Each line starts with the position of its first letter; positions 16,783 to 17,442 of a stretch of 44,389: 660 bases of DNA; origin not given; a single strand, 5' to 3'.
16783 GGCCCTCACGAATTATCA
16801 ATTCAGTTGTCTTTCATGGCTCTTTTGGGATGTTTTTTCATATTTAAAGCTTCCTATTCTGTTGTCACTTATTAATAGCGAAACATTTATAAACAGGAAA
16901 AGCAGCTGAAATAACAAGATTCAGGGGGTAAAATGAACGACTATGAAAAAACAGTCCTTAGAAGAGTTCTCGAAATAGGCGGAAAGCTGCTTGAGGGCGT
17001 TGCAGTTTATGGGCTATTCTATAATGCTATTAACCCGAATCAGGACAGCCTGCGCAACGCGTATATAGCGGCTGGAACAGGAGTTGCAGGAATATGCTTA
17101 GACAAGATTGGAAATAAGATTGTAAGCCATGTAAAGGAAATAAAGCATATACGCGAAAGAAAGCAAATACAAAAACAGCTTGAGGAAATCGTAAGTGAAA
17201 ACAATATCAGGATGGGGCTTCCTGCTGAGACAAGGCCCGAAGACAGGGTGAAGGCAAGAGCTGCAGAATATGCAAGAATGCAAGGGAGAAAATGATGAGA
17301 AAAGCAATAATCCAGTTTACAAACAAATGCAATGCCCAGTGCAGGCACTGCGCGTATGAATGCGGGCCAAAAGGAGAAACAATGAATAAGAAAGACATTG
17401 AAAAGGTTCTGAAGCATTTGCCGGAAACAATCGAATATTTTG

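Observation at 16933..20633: Five-gene coupled operon: small membrane protein, two tandem radical SAM/SPASM-like paralogs, transglutaminase-like Cys peptidase and HExxH gluzincin (candidate peptide- or protein-modification system)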

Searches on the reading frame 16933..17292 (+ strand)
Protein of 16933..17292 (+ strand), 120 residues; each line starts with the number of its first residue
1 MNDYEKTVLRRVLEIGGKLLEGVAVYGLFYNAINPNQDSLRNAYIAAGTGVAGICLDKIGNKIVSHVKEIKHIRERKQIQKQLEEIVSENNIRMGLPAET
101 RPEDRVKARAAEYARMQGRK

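Call 3: search_protein_families(library=pfam, proteins=[window:16933-17292:+], max_evalue=0.1)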
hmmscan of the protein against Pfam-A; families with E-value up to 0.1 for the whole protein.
window:16933-17292:+ (120 aa): 0 families

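Call 4: search_protein_families(library=ncbifam, proteins=[window:16933-17292:+], max_evalue=0.1)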
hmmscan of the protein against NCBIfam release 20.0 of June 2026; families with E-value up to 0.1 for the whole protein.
window:16933-17292:+ (120 aa): 1 family
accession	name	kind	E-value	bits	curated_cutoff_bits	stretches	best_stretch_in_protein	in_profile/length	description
NF003793.1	PRK05382.1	equivalog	0.025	13.4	321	1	44-95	124-176/344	chorismate synthase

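Call 5: search_protein_families(library=padloc, proteins=[window:16933-17292:+], max_evalue=0.01)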
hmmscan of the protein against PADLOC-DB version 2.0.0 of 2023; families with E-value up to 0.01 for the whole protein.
window:16933-17292:+ (120 aa): 0 families
